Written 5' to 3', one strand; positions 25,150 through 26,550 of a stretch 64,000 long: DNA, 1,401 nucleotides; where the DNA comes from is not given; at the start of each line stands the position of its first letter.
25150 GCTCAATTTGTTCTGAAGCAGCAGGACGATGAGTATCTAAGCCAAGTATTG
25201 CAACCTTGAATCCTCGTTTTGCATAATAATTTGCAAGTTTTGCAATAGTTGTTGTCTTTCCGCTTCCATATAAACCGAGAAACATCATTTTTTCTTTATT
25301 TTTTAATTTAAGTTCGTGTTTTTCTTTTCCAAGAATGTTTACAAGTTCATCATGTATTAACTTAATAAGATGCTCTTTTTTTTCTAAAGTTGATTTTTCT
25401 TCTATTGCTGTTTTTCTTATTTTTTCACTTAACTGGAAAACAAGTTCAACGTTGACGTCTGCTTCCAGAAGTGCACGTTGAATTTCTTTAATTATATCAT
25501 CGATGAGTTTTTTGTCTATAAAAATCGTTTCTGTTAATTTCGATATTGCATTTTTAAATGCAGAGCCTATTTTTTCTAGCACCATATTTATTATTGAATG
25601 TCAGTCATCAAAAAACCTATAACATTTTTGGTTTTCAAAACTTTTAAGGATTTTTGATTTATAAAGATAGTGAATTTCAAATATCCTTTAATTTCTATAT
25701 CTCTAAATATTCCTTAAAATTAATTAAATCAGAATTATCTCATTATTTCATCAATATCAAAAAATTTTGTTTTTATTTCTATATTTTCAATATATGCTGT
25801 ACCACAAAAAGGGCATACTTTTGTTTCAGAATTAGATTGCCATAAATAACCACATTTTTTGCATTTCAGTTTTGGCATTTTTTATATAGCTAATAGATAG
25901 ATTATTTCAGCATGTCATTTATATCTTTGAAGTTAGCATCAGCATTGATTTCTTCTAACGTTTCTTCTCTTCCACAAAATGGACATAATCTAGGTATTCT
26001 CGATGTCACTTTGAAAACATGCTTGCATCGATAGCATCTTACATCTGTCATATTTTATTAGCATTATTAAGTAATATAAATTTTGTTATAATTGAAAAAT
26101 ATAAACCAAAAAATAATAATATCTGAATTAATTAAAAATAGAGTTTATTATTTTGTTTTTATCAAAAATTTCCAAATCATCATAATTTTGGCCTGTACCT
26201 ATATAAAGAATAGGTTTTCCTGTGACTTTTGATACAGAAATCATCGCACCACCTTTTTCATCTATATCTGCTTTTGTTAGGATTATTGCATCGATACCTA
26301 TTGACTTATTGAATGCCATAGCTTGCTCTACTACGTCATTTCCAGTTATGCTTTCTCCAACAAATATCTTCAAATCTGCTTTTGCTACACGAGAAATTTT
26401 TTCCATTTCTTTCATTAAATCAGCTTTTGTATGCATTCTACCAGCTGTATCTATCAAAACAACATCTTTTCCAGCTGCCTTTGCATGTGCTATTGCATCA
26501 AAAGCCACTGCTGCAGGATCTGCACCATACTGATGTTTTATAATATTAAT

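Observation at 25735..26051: Two tandem paralogous small Zn-ribbon genes missed by the ORF track between srp54 and ftsY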

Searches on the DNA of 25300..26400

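Call 74: search_rna_families(source=window, start=25300, end=26400, threshold=evalue, max_evalue=1)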
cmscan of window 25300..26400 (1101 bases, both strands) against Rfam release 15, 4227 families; matches with E-value up to 1: 1.
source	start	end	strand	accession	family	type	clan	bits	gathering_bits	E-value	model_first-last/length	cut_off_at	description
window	25540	25659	+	RF04342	Plastid-psbA-1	Cis-reg;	CL00153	29.6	54.3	0.17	1-114/114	no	Plastid-psbA-1 3UTR RNA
